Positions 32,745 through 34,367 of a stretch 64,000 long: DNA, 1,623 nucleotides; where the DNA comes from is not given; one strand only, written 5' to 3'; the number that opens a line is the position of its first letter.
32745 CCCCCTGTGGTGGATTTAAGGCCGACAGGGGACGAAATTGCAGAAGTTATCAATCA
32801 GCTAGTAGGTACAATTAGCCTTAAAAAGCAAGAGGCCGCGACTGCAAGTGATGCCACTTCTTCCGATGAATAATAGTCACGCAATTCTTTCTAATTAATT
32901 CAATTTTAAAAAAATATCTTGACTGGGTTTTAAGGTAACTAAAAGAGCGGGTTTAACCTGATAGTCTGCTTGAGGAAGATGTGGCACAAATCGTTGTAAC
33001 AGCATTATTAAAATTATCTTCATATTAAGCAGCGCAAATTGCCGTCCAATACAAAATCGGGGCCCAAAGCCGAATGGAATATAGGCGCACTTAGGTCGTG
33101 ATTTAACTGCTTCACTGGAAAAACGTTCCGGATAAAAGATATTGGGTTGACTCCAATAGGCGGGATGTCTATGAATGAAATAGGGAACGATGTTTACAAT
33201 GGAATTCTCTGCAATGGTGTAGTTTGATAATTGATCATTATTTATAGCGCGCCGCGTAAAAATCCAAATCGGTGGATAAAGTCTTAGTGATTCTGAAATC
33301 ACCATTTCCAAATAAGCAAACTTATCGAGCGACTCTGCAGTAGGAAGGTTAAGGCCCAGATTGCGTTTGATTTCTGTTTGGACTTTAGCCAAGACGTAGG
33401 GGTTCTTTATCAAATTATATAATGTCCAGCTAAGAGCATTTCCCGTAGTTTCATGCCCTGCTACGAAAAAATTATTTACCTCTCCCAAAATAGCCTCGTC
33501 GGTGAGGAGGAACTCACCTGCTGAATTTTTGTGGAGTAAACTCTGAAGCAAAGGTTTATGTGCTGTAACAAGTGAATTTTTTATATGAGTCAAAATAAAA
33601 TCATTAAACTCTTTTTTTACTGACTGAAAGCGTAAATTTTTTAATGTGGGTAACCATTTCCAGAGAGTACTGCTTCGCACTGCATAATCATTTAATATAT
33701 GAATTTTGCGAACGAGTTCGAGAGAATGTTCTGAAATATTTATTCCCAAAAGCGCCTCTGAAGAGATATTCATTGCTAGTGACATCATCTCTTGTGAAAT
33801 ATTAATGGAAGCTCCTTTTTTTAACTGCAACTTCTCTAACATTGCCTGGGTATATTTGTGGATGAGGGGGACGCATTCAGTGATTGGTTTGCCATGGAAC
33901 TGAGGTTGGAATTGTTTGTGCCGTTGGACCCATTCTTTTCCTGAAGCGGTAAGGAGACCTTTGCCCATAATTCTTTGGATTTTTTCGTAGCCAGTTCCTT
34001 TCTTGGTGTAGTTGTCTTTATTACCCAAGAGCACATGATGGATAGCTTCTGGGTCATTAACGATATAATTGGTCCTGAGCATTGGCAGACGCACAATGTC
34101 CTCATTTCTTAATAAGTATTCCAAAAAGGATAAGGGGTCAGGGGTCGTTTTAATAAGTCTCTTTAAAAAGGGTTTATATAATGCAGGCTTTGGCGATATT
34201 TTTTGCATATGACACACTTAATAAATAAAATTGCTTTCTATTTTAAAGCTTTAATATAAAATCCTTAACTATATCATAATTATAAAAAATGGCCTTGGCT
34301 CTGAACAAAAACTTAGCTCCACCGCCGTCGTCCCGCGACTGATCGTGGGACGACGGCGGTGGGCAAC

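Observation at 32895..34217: Stand-alone CYP4/CYP102-clan cytochrome P450 embedded antisense inside the T4BSS operon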

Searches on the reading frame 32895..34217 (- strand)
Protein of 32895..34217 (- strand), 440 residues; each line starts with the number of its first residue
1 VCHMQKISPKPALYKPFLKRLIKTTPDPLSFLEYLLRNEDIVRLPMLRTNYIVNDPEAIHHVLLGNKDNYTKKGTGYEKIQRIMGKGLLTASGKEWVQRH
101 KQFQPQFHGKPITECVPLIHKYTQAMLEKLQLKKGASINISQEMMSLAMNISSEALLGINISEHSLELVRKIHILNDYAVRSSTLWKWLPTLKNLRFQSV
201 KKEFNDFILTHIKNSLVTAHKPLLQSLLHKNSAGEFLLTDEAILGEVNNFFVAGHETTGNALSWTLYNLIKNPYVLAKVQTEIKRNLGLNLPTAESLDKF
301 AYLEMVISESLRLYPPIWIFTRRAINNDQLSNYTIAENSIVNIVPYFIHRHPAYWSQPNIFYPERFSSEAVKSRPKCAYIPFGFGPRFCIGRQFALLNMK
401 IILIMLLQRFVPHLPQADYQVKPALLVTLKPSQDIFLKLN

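Call 5: search_protein_families(library=pfam, proteins=[window:32895-34217:-])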
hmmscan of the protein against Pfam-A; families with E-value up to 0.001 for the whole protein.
window:32895-34217:- (440 aa): 1 family
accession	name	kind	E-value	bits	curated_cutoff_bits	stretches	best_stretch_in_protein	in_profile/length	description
PF00067.27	p450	-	2.8e-81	274.1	22.8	1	40-425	35-448/462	Cytochrome P450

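Call 6: search_solved_structures(query=window:32895-34217:-, max_evalue=1e-10)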
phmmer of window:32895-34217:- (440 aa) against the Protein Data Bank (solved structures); distinct sequences matched with E-value up to 1e-10: 255 (the best 60 are shown).
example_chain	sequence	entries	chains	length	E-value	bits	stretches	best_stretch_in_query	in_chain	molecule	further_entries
6l8i_A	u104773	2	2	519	3e-43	151.7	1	40-417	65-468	Protein LUTEIN DEFICIENT 5, chloroplastic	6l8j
6j94_A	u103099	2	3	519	3.7e-43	151.4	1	40-417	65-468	Protein LUTEIN DEFICIENT 5, chloroplastic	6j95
7wzl_A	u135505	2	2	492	2.1e-41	145.6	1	25-410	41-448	Putative cytochrome P450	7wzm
5vcd_A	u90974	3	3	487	9.4e-40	140.2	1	83-439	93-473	Cytochrome P450 3A4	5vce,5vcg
7kvk_A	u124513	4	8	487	2.8e-39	138.6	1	83-439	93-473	Cytochrome P450 3A4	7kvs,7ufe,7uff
4d6z_A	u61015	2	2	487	3.8e-39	138.2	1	83-439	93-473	CYTOCHROME P450 3A4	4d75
9yk4_A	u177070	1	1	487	4.6e-39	137.9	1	83-439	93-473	Cytochrome P450 3A4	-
6ma7_A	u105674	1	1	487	6.8e-39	137.3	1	83-439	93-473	Cytochrome P450 3A4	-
4ny4_A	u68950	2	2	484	7e-39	137.3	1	83-439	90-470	Cytochrome P450 3A4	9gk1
1w0e_A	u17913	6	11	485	7.1e-39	137.3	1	83-439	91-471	CYTOCHROME P450 3A4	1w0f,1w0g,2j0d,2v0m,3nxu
1tqn_A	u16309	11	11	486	7.1e-39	137.3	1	83-439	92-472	cytochrome P450 3A4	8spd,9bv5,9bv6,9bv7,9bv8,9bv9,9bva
7lxl_A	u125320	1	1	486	7.1e-39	137.3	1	83-439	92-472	Cytochrome P450 3A4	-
3tjs_A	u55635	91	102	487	7.2e-39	137.3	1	83-439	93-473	Cytochrome P450 3A4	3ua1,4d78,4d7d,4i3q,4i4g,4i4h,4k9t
5veu_A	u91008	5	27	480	3.2e-38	135.1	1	54-438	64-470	Cytochrome P450 3A5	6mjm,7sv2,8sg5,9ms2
7lad_A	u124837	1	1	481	3.2e-38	135.1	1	54-438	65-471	Cytochrome P450 3A5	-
2q9f_A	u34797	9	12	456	7.7e-38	133.9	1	31-414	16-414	Cytochrome P450 46A1 | Cholesterol 24-hydroxylase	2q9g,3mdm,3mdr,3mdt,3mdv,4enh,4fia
7f3h_A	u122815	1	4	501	2e-37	132.5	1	234-435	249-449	Bifunctional cytochrome P450/NADPH--P450 reductase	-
8gk3_A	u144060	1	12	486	3.4e-37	131.8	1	83-411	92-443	Cytochrome P450 3A7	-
7f3w_A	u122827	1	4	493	3.9e-37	131.6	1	234-435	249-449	cytochrome P450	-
7mk8_A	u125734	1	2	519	4.3e-37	131.4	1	83-411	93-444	Isoform 2 of Cytochrome P450 3A7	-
6c93_A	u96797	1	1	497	1.8e-35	126.1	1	220-422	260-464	Cytochrome P450 4B1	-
5t6q_A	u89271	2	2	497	8.7e-35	123.8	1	220-422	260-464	Cytochrome P450 4B1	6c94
8hkj_A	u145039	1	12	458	3.3e-32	115.3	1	9-432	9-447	Bifunctional cytochrome P450/NADPH--P450 reductase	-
3dbg_A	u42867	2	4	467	2.7e-30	109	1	23-410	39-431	Putative cytochrome P450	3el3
3psx_A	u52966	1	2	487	6.9e-30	107.7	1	196-432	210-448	Bifunctional P-450/NADPH-P450 reductase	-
9wuk_A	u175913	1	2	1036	1.8e-29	106.3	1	7-432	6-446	bifunctional cytochrome P450/NADPH--P450 reductase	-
9wuc_A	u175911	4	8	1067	2e-29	106.2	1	7-432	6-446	bifunctional cytochrome P450/NADPH--P450 reductase | SoP450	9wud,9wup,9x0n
1zoa_A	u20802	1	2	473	8e-29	104.2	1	197-432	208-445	Bifunctional P-450:NADPH-P450 reductase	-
7wde_A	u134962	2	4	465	1.4e-28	103.4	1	196-432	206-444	Bifunctional cytochrome P450/NADPH--P450 reductase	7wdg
7y9l_A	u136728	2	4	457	1.7e-28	103.1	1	197-432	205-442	Bifunctional cytochrome P450/NADPH--P450 reductase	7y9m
3cbd_A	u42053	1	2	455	1.7e-28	103.1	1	197-432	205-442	Bifunctional P-450/NADPH-P450 reductase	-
7y0r_A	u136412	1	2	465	1.7e-28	103.1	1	197-432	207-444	Bifunctional cytochrome P450/NADPH--P450 reductase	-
9isu_A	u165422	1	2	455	1.7e-28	103.1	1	197-432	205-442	Bifunctional cytochrome P450/NADPH--P450 reductase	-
9uxz_A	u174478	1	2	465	1.8e-28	103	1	197-432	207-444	Bifunctional cytochrome P450/NADPH--P450 reductase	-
5e9z_A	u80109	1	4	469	1.8e-28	103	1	197-432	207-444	Bifunctional cytochrome P450/NADPH--P450 reductase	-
5b2u_A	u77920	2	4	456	1.9e-28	103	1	197-432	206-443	Bifunctional cytochrome P450/NADPH--P450 reductase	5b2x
4key_A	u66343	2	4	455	1.9e-28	102.9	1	197-432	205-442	Bifunctional P-450/NADPH-P450 reductase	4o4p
6hn8_A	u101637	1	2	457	2e-28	102.9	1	197-432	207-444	Bifunctional cytochrome P450/NADPH--P450 reductase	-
4kf2_A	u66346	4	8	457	2e-28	102.9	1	197-432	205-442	Bifunctional P-450/NADPH-P450 reductase | Bifunctional cytochrome P450/NADPH--P450 reductase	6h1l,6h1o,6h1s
6h1t_A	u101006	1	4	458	2e-28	102.9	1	197-432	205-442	Bifunctional cytochrome P450/NADPH--P450 reductase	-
8qze_A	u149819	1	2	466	2e-28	102.9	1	197-432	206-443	Bifunctional cytochrome P450/NADPH--P450 reductase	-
2nnb_A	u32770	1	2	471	2.1e-28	102.8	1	197-432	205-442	Bifunctional P-450:NADPH-P450 reductase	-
5og9_A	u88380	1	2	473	2.2e-28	102.7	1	197-432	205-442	Bifunctional cytochrome P450/NADPH--P450 reductase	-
7wy3_A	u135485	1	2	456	2.2e-28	102.7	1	197-432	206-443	Bifunctional cytochrome P450/NADPH--P450 reductase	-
4kew_A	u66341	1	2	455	2.3e-28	102.7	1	197-432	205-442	Bifunctional P-450/NADPH-P450 reductase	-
4kf0_A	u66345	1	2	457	2.3e-28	102.7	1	197-432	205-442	Bifunctional P-450/NADPH-P450 reductase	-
6iao_A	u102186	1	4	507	2.3e-28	102.7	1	197-432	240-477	Bifunctional cytochrome P450/NADPH--P450 reductase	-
2uwh_A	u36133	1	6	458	2.3e-28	102.6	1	197-432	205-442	BIFUNCTIONAL P-450: NADPH-P450 REDUCTASE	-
3npl_A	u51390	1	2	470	2.5e-28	102.5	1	197-432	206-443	Bifunctional P-450/NADPH-P450 reductase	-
1bu7_A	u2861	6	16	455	2.5e-28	102.5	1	197-432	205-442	PROTEIN (CYTOCHROME P450) | CYTOCHROME P450 BM-3 | CYTOCHROME P450 102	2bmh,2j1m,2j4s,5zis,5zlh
23ub_A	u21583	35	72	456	2.6e-28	102.5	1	197-432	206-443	Bifunctional cytochrome P450/NADPH--P450 reductase | Bifunctional P-450/NADPH-P450 reductase | Bifunctional cytochrome P450/NADPH-P450 reductase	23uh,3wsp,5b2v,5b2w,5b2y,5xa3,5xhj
1bvy_A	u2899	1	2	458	2.6e-28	102.5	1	197-432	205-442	PROTEIN (CYTOCHROME P450 BM-3)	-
9ist_A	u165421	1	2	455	2.7e-28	102.4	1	197-432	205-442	Bifunctional cytochrome P450/NADPH--P450 reductase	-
9iss_A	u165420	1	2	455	2.7e-28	102.4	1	197-432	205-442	Bifunctional cytochrome P450/NADPH--P450 reductase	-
4hgg_A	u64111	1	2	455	2.8e-28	102.4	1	197-432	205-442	Bifunctional P-450/NADPH-P450 reductase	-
4zfa_A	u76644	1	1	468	2.8e-28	102.4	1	197-432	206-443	Bifunctional P-450/NADPH-P450 reductase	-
3ben_A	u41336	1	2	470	2.8e-28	102.4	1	197-432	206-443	Cytochrome P450 102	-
2ij2_A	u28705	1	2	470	2.8e-28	102.4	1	197-432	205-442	Cytochrome P450 BM3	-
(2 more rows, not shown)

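Call 7: find_homologous_proteins(query=window:32898-34208:-)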
Query window:32898-34208:- (437 aa): 4479 proteins with E <= 0.001 among 8000 candidates; the best 120 are listed.
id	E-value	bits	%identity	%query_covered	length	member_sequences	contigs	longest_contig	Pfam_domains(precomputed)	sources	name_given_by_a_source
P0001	1.5e-167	576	59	98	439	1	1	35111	PF00067.28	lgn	-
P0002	1.8e-163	563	58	96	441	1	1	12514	PF00067.28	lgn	-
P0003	5.4e-163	561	57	100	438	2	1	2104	PF00067.28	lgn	-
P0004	7.3e-160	551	57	99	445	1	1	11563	PF00067.28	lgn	-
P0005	1.0e-159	550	54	100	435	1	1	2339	PF00067.28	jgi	jgi:cytochrome P450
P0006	4.9e-158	545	55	98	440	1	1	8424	PF00067.28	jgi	jgi:cytochrome P450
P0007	2.7e-155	536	57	98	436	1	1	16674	PF00067.28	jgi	jgi:cytochrome P450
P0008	1.0e-151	524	55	100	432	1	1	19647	PF00067.28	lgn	-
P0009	9.1e-150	518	52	98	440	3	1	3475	PF00067.28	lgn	-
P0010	1.2e-143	497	51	98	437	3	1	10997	PF00067.28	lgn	-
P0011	1.7e-142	494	50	98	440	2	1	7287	PF00067.28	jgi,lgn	jgi:cytochrome P450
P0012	1.3e-141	491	50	98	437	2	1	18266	PF00067.28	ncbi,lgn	-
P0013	3.2e-141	489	49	99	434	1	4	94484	PF00067.28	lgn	-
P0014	8.2e-137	475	48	99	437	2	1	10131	PF00067.28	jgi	jgi:cytochrome P450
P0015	2.8e-136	473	50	99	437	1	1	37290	PF00067.28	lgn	-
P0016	2.2e-133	464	50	98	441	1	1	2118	PF00067.28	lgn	-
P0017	7.2e-133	462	47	98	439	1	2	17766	PF00067.28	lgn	-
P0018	1.6e-127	444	47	98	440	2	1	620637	PF00067.28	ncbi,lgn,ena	-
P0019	2.2e-121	424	45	99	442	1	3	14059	PF00067.28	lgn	-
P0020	1.1e-119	418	45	99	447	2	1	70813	PF00067.28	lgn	-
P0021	8.7e-104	366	42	95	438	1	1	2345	PF00067.28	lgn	-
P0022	8.3e-103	363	43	97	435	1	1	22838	PF00067.28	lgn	-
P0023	1.1e-100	356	41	99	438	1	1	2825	PF00067.28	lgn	-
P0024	6.5e-96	340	41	96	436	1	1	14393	PF00067.28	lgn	-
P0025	1.4e-90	323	40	100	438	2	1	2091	PF00067.28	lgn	-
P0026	1.5e-87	313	40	92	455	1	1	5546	PF00067.28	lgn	-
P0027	6.1e-86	307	38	99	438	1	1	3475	PF00067.28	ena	-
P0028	9.5e-86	307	38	100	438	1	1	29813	PF00067.28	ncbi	-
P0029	1.2e-84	303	40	92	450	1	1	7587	PF00067.28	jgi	jgi:cytochrome P450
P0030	1.1e-83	300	41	91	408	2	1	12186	PF00067.28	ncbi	-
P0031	1.4e-83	299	40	94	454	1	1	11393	PF00067.28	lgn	-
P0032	3.5e-83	298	38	97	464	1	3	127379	PF00067.28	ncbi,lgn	-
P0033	3.7e-82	295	38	100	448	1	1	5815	PF00067.28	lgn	-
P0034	3.4e-81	292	41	90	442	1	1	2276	PF00067.28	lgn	-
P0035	8.5e-81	290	38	92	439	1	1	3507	PF00067.28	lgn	-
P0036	5.7e-80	288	37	97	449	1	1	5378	PF00067.28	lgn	-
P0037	1.2e-79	287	39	98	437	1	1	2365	PF00067.28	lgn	-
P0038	7.5e-79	284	38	92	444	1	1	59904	PF00067.28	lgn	-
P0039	5.9e-77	278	38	97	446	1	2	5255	PF00067.28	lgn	-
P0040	1.6e-76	276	35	97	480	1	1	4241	PF00067.28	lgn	-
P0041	2.9e-76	275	37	94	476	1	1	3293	PF00067.28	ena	-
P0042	1.2e-75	273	37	100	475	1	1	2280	PF00067.28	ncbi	-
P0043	2.2e-75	272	36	100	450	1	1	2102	PF00067.28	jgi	jgi:cytochrome P450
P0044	3.3e-75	272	35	97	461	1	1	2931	PF00067.28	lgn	-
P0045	4.9e-75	271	37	97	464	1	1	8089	PF00067.28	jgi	jgi:cytochrome P450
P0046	1.1e-74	270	35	99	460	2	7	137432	PF00067.28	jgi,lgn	-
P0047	1.2e-74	270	36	90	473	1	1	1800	PF00067.28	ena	-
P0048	2.0e-74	269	36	99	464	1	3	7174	PF00067.28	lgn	-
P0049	4.4e-74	268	34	96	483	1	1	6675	PF00067.28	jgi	jgi:cytochrome P450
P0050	6.3e-74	268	35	92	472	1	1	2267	PF00067.28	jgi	jgi:cytochrome P450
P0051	1.4e-73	267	33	97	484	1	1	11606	PF00067.28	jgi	jgi:cytochrome P450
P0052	3.1e-73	265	36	94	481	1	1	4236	PF00067.28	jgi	jgi:cytochrome P450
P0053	6.7e-73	264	34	100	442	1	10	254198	PF00067.28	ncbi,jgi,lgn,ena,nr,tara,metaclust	ncbi:MAG: hypothetical protein CMF50_10695 [Legionellales bacterium]|nr:hypothetical protein [Legion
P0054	1.3e-72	263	34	98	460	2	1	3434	PF00067.28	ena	-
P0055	1.5e-72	263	37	93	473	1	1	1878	PF00067.28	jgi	-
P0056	2.7e-72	262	36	94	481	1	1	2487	PF00067.28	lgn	-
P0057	3.6e-72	262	36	97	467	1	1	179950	PF00067.28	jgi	jgi:cytochrome P450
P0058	4.9e-72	261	34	93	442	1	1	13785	PF00067.28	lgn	-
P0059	6.3e-72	261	34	100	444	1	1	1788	PF00067.28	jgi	jgi:cytochrome P450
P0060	6.7e-72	261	35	94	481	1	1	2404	PF00067.28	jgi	jgi:cytochrome P450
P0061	8.9e-72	261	36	97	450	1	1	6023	PF00067.28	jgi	jgi:cytochrome P450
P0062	9.9e-72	260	35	96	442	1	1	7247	PF00067.28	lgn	-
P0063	1.1e-71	260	37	89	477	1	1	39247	PF00067.28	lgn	-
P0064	1.3e-71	260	34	98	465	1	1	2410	PF00067.28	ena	-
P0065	1.9e-71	259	37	89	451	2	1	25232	PF00067.28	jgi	-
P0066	2.0e-71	259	34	99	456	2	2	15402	PF00067.28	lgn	-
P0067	2.0e-71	259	34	98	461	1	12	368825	PF00067.28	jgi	jgi:cytochrome P450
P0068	3.0e-71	259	35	95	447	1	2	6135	PF00067.28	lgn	-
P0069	3.0e-71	259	35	95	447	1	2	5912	PF00067.28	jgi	jgi:cytochrome P450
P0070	3.3e-71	259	34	94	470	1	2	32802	PF00067.28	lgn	-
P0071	3.3e-71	259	34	100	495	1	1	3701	PF00067.28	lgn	-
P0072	3.5e-71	259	33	98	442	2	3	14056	PF00067.28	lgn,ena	-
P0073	4.0e-71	258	35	97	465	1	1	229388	PF00067.28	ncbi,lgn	-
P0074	4.6e-71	258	35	96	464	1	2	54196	PF00067.28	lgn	-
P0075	6.0e-71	258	34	100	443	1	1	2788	PF00067.28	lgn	-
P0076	9.4e-71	257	36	97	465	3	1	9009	PF00067.28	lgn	-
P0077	9.8e-71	257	34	100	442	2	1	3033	PF00067.28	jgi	jgi:cytochrome P450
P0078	9.9e-71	257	34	90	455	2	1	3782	PF00067.28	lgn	-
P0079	1.1e-70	257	36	97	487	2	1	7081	PF00067.28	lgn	-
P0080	1.2e-70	257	34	97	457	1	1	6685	PF00067.28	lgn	-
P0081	1.2e-70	257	37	89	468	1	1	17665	PF00067.28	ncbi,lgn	-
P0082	1.8e-70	256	36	95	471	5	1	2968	PF00067.28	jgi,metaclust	metaclust:\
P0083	1.9e-70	256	35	93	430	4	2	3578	PF00067.28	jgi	-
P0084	2.0e-70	256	34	95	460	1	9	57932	PF00067.28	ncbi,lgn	-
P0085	2.7e-70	256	36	95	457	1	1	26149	PF00067.28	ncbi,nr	ncbi:MAG: cytochrome [Cyanobacteria bacterium RYN_339]|nr:cytochrome [Cyanobacteria bacterium RYN_33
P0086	2.9e-70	256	34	95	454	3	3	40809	PF00067.28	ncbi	ncbi:MAG: cytochrome P450 [Polyangiales bacterium]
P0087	3.9e-70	255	36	95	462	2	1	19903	PF00067.28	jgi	jgi:cytochrome P450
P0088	4.1e-70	255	34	96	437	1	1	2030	PF00067.28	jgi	jgi:cytochrome P450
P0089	4.1e-70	255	33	95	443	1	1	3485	PF00067.28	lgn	-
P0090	4.1e-70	255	34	100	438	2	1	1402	PF00067.28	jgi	-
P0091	7.0e-70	254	33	98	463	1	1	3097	PF00067.28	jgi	jgi:cytochrome P450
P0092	7.4e-70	254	35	95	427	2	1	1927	PF00067.28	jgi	jgi:cytochrome P450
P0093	8.7e-70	254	35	97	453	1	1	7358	PF00067.28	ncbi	-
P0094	8.9e-70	254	34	95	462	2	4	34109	PF00067.28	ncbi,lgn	-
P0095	9.0e-70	254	34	100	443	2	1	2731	PF00067.28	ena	-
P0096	9.6e-70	254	35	96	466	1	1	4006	PF00067.28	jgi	jgi:cytochrome P450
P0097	1.1e-69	254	35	93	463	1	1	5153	PF00067.28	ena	-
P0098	1.1e-69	254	35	95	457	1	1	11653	PF00067.28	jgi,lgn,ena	-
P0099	1.4e-69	253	35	97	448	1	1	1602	PF00067.28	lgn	-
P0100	1.7e-69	253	34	90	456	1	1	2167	PF00067.28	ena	-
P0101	2.4e-69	253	35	97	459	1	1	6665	PF00067.28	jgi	jgi:cytochrome P450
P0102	2.8e-69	252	34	95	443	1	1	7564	PF00067.28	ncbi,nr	ncbi:MAG TPA: cytochrome P450 [Anaerolineales bacterium]|nr:cytochrome P450 [Anaerolineales bacteriu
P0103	3.0e-69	252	33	100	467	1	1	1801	PF00067.28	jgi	jgi:cytochrome P450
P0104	3.5e-69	252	36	89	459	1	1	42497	PF00067.28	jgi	-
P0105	4.1e-69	252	35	95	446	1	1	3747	PF00067.28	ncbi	-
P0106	4.1e-69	252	34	99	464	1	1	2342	PF00067.28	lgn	-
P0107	4.7e-69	252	35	94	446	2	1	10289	PF00067.28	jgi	jgi:cytochrome P450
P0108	5.0e-69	252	33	93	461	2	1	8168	PF00067.28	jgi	jgi:cytochrome P450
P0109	5.1e-69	252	34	97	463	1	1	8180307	PF00067.28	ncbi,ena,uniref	ncbi:cytochrome P450 [Runella sp.]|uniref:cytochrome P450 n=1 Tax=Runella sp. TaxID=1960881 RepID=UP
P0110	5.2e-69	251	33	95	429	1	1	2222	PF00067.28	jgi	jgi:cytochrome P450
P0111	5.2e-69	251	33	95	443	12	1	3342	PF00067.28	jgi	jgi:cytochrome P450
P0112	5.8e-69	251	35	97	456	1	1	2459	PF00067.28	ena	-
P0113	6.6e-69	251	35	95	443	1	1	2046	PF00067.28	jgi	jgi:cytochrome P450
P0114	7.2e-69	251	34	100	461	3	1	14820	PF00067.28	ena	-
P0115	9.5e-69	251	33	97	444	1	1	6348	PF00067.28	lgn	-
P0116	9.8e-69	251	35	95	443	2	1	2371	PF00067.28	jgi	jgi:cytochrome P450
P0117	1.1e-68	250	36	93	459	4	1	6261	PF00067.28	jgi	jgi:cytochrome P450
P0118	1.1e-68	250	36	93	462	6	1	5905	PF00067.28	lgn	-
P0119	1.5e-68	250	37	97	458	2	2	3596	PF00067.28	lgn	-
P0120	1.9e-68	250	35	94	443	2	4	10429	PF00067.28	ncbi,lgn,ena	-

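Call 8: find_encoding_contigs(protein=window:32898-34208:-, flank=10000, max_places=8)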
Protein window:32898-34208:- (437 aa): 4 contigs read that carry it; 1 place shown.
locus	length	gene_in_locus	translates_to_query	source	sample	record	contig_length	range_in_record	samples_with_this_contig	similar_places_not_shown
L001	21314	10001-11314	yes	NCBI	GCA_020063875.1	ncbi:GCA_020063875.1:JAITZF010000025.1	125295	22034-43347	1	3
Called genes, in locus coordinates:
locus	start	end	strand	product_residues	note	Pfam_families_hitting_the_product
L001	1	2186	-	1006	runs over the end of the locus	-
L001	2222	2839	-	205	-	-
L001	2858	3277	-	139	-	PF20535:DUF6750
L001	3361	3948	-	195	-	-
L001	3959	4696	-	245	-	-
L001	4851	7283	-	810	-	PF24158:DUF7409 (faint), PF25296:Decapeptide, PF13599:Pentapeptide_4 (faint), PF22448:RepB_primase_C (faint), PF25296:Decapeptide, PF03743:TrbI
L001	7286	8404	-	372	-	PF12293:T4BSS_DotH_IcmK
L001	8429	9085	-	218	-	PF11393:T4BSS_DotI_IcmL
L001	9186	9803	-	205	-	PF00691:OmpA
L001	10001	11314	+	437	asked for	PF00067:p450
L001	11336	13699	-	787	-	PF12696:TraG-D_C (weak)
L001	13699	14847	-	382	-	PF23127:DotM_C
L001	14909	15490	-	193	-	PF09475:Dot_icm_IcmQ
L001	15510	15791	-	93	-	-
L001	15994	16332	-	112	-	PF12608:T4bSS_IcmS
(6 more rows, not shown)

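Call 10: find_encoding_contigs(protein=P0001, flank=10000, max_places=3)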
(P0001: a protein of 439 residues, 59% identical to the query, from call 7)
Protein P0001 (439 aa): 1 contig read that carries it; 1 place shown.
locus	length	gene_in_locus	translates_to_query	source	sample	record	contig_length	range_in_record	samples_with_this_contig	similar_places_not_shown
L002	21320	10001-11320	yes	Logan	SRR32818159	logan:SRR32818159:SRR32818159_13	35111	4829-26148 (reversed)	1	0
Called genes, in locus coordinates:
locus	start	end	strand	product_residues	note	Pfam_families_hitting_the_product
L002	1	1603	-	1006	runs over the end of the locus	-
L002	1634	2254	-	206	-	-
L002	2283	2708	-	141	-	PF20535:DUF6750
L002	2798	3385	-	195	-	-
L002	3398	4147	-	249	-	-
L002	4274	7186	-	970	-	-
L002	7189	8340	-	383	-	PF12293:T4BSS_DotH_IcmK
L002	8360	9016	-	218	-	PF11393:T4BSS_DotI_IcmL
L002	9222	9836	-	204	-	PF00691:OmpA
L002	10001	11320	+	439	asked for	PF00067:p450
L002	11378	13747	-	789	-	PF12696:TraG-D_C (weak)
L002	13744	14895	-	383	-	PF23127:DotM_C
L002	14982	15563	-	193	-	PF09475:Dot_icm_IcmQ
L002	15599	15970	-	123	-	-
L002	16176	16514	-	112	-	PF12608:T4bSS_IcmS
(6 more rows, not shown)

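Call 11: find_encoding_contigs(protein=P0018, flank=10000, max_places=3)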
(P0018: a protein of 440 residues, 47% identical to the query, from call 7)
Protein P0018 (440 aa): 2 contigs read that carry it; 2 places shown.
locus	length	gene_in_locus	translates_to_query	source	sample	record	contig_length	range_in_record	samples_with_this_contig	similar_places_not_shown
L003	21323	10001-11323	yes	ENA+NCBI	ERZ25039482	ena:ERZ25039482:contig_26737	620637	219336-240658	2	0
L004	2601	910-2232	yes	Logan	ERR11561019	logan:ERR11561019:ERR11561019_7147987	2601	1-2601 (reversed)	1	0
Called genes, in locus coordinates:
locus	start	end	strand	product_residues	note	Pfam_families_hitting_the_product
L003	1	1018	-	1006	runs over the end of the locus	-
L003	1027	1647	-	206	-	-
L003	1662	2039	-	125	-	PF20535:DUF6750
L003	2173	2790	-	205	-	-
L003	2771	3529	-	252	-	-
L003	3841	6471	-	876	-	-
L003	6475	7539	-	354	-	PF12293:T4BSS_DotH_IcmK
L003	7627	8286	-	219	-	PF11393:T4BSS_DotI_IcmL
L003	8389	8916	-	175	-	PF11393:T4BSS_DotI_IcmL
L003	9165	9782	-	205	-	PF00691:OmpA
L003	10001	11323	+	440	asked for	PF00067:p450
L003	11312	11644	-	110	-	-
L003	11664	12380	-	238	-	PF12696:TraG-D_C (weak)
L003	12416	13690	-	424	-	-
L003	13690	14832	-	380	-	PF23127:DotM_C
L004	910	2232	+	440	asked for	PF00067:p450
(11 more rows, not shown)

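Call 14: find_encoding_contigs(protein=P0020, flank=10000, max_places=2)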
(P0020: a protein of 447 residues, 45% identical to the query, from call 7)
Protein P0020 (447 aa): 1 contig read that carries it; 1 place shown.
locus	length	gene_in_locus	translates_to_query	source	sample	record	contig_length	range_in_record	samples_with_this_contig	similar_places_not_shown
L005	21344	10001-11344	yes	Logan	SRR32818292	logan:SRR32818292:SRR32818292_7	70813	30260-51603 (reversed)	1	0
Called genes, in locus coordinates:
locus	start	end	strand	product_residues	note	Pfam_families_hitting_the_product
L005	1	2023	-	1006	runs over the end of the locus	-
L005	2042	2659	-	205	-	-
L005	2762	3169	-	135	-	PF20535:DUF6750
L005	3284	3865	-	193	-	-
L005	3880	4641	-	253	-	PF08614:ATG16 (weak)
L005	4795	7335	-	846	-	PF25296:Decapeptide, PF13599:Pentapeptide_4 (faint), PF24158:DUF7409 (faint), PF25296:Decapeptide, PF03743:TrbI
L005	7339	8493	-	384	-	PF12293:T4BSS_DotH_IcmK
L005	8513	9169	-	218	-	PF11393:T4BSS_DotI_IcmL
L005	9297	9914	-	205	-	PF00691:OmpA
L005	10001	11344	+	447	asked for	PF00067:p450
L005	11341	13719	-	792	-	PF12696:TraG-D_C (weak)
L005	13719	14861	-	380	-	PF23127:DotM_C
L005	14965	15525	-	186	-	PF09475:Dot_icm_IcmQ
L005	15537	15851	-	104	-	-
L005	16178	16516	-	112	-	PF12608:T4bSS_IcmS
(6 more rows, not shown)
